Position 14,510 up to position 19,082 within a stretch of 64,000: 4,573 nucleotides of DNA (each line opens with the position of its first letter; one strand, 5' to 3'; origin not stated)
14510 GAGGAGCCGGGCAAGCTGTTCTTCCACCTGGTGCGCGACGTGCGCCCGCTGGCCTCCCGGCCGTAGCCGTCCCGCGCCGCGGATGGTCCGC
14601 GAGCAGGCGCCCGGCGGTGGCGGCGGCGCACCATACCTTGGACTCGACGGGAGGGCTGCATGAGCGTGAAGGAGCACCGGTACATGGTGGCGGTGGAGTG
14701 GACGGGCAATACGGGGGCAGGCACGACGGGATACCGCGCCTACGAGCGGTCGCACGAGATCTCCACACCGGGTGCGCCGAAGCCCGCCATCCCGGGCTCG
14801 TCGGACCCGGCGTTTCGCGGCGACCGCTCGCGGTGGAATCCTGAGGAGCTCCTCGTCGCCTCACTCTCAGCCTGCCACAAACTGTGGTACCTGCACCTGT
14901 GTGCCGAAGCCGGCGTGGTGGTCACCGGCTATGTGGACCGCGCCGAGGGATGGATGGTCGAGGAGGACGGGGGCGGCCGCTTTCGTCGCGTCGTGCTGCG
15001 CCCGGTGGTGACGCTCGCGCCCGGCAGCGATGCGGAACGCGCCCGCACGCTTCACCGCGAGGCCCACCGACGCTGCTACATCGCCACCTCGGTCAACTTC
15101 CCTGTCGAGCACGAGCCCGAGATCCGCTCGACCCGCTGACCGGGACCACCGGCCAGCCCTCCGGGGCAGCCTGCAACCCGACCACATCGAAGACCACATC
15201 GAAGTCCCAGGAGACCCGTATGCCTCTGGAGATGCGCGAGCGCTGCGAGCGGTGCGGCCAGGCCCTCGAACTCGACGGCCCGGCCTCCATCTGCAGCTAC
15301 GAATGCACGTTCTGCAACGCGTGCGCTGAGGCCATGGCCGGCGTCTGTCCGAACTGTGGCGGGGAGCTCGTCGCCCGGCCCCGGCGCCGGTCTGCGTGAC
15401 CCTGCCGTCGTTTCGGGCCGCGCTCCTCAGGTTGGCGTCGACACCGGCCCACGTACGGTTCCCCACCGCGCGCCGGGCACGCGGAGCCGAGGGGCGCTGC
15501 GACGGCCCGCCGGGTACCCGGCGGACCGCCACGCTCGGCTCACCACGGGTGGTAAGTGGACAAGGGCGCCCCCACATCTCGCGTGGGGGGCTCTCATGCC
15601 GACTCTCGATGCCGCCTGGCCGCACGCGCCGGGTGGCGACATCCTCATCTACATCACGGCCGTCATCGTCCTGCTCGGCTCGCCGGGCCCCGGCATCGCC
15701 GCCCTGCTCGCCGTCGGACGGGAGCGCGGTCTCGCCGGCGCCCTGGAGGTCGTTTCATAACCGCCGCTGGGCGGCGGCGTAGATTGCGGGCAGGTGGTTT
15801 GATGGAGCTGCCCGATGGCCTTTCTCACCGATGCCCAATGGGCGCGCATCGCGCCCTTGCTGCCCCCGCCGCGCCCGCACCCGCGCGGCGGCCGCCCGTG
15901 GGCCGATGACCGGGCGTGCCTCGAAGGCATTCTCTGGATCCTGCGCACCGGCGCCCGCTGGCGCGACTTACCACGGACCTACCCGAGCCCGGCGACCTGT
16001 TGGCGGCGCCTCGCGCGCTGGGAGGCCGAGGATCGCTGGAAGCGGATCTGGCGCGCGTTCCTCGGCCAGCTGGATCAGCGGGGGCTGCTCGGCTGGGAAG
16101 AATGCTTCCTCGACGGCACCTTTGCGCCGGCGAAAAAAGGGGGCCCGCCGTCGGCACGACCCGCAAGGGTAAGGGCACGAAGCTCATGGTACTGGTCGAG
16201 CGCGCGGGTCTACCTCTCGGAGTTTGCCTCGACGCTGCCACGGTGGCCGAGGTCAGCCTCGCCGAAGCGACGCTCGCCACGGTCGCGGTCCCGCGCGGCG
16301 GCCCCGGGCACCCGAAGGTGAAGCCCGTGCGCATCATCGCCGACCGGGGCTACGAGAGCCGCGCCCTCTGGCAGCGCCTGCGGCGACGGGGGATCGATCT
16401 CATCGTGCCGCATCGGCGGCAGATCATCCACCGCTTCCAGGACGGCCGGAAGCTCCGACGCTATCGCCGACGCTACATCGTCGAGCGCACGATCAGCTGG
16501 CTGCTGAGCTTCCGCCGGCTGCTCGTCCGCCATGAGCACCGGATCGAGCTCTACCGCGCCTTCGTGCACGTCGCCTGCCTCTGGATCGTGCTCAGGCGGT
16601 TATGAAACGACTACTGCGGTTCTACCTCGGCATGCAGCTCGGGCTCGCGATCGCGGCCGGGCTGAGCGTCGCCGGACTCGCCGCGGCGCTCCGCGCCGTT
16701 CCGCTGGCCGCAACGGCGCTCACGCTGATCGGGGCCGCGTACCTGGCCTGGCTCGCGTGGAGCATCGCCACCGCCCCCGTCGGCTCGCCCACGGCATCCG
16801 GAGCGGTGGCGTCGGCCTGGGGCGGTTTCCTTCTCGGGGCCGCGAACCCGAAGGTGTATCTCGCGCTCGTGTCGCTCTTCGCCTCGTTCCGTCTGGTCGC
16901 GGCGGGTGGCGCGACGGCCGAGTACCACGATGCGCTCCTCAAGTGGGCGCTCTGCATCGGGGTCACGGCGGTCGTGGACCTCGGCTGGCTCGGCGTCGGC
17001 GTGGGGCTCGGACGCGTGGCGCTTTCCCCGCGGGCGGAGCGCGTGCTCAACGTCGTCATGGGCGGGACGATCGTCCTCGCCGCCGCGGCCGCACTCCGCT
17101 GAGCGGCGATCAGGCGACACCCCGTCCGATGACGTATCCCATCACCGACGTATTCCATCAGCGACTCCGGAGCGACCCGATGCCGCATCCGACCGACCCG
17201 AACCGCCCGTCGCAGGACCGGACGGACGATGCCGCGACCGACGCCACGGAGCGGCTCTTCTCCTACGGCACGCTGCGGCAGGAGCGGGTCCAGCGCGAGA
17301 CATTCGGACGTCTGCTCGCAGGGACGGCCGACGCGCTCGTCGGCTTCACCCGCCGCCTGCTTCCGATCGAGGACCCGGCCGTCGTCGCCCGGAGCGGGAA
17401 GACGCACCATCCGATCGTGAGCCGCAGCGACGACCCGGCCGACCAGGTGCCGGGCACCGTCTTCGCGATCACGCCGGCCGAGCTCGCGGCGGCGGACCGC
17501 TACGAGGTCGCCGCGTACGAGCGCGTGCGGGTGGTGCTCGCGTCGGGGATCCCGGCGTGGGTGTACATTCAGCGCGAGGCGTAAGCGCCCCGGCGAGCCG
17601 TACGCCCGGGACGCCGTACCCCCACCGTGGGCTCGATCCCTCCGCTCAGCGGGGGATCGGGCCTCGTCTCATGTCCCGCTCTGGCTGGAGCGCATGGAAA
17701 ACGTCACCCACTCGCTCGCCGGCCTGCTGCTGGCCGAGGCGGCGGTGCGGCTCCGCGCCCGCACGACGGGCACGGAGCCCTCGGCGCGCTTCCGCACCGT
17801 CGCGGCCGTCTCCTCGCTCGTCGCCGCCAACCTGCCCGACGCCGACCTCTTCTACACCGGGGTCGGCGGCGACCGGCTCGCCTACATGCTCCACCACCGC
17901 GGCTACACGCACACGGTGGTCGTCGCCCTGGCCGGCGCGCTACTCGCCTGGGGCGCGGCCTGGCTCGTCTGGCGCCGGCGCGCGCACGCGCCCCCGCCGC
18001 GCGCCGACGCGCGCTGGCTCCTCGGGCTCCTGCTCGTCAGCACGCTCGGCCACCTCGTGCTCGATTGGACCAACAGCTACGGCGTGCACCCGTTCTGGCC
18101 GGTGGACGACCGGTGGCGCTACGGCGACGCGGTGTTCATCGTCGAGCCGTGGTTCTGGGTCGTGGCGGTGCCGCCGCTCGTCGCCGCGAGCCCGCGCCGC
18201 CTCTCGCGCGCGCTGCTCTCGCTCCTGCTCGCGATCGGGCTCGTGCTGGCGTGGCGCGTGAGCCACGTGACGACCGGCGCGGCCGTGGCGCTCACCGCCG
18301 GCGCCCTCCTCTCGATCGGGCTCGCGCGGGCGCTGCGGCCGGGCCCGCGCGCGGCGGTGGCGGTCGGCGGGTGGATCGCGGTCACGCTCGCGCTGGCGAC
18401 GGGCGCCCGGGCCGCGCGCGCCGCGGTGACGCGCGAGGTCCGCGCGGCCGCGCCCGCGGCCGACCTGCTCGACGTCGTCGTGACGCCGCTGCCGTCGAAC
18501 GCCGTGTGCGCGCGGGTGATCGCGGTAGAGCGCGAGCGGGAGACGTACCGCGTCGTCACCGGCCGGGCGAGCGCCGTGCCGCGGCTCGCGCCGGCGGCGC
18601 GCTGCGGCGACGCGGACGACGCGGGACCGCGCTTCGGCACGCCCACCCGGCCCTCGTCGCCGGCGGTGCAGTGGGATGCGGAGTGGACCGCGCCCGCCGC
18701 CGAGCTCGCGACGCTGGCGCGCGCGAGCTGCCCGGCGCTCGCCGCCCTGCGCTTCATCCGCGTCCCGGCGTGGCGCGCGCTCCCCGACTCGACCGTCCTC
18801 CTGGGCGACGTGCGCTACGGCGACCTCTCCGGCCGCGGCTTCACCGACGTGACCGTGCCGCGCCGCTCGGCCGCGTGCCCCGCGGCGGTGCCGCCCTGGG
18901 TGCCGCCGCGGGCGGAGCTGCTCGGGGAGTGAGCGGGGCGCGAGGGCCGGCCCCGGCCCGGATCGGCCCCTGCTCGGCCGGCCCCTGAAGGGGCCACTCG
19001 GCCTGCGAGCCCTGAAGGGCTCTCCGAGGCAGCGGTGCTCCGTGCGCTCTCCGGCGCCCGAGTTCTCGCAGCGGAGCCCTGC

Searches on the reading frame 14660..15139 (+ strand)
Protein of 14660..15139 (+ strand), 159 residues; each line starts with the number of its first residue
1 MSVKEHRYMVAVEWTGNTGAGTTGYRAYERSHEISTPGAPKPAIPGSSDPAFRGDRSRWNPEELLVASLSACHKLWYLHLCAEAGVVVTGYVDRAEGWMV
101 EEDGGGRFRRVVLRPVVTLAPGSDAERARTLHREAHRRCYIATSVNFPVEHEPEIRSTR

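Call 14: search_protein_families(library=pfam, proteins=[window:14660-15139:+], max_evalue=0.01)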
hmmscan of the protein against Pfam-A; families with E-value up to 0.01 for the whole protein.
window:14660-15139:+ (159 aa): 1 family
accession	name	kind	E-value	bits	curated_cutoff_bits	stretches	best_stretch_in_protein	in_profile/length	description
PF02566.24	OsmC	-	2.1e-14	54.2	27.5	1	54-151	1-97/100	OsmC-like protein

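Call 15: search_protein_families(library=padloc, proteins=[window:14660-15139:+], max_evalue=0.01)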
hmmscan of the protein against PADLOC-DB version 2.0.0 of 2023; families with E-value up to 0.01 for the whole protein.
window:14660-15139:+ (159 aa): 0 families

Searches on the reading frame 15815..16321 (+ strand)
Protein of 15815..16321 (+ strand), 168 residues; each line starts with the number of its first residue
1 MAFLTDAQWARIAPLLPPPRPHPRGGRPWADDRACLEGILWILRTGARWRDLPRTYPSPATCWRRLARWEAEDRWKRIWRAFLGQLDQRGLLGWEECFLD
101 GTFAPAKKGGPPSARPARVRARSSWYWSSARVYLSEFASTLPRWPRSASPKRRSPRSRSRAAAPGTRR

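Call 56: search_protein_families(library=pfam, proteins=[window:15815-16321:+], max_evalue=0.01)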
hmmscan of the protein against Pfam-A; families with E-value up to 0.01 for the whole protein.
window:15815-16321:+ (168 aa): 1 family
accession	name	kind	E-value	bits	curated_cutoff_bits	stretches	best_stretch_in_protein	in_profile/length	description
PF13340.11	DUF4096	-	1.6e-27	96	34.3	1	4-79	1-76/76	Putative transposase of IS4/5 family (DUF4096)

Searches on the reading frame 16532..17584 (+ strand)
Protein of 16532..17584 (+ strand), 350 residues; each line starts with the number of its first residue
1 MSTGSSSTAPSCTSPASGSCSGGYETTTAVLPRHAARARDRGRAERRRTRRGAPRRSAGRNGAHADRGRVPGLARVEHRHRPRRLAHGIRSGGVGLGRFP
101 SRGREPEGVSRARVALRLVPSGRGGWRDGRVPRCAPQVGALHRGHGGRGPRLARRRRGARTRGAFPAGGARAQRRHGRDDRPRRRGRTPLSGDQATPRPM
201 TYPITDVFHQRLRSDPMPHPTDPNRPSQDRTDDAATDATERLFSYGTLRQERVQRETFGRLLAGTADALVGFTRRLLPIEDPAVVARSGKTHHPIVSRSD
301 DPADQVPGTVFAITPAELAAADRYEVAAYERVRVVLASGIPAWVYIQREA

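Call 56: search_protein_families(library=pfam, proteins=[window:16532-17584:+], max_evalue=0.01)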
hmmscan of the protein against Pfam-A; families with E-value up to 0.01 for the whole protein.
window:16532-17584:+ (350 aa): 1 family
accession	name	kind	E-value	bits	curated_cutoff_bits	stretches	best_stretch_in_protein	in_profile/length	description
PF06094.17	GGACT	-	1.7e-08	35.5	22.8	1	242-347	1-102/120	Gamma-glutamyl cyclotransferase, AIG2-like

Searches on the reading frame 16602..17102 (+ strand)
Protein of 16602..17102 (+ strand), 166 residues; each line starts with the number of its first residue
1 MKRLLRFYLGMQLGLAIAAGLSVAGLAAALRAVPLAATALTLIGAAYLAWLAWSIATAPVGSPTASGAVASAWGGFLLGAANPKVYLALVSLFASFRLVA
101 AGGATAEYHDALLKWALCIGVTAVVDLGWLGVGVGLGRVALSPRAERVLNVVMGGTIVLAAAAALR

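Call 56: search_protein_families(library=pfam, proteins=[window:16602-17102:+], max_evalue=0.01)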
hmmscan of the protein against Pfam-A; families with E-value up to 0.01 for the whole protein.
window:16602-17102:+ (166 aa): 2 families
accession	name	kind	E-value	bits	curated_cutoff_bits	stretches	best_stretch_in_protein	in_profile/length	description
PF01810.24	LysE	-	2.6e-10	40.5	25.6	1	2-163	24-188/193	LysE type translocator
PF14159.11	CAAD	-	0.003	17.8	30.7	1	15-53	22-60/85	CAAD domains of cyanobacterial aminoacyl-tRNA synthetase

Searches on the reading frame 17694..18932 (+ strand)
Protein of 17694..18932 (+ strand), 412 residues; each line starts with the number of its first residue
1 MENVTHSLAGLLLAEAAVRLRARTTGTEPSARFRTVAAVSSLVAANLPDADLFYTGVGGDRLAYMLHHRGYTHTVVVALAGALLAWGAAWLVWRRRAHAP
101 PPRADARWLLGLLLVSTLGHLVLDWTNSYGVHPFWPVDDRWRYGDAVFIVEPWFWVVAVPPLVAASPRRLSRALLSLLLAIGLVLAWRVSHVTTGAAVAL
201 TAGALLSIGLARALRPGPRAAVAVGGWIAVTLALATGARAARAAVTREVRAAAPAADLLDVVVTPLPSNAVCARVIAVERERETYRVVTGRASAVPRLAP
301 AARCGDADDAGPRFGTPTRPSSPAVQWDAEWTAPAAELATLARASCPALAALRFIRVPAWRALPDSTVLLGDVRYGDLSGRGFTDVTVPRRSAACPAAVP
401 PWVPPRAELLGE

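Call 56: search_protein_families(library=pfam, proteins=[window:17694-18932:+], max_evalue=0.01)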
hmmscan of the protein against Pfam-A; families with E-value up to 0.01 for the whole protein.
window:17694-18932:+ (412 aa): 1 family
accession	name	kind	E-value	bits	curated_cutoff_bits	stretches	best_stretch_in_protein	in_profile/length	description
PF04307.19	YdjM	-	9.8e-28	97.3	29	1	1-186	1-167/176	YdjM inner membrane protein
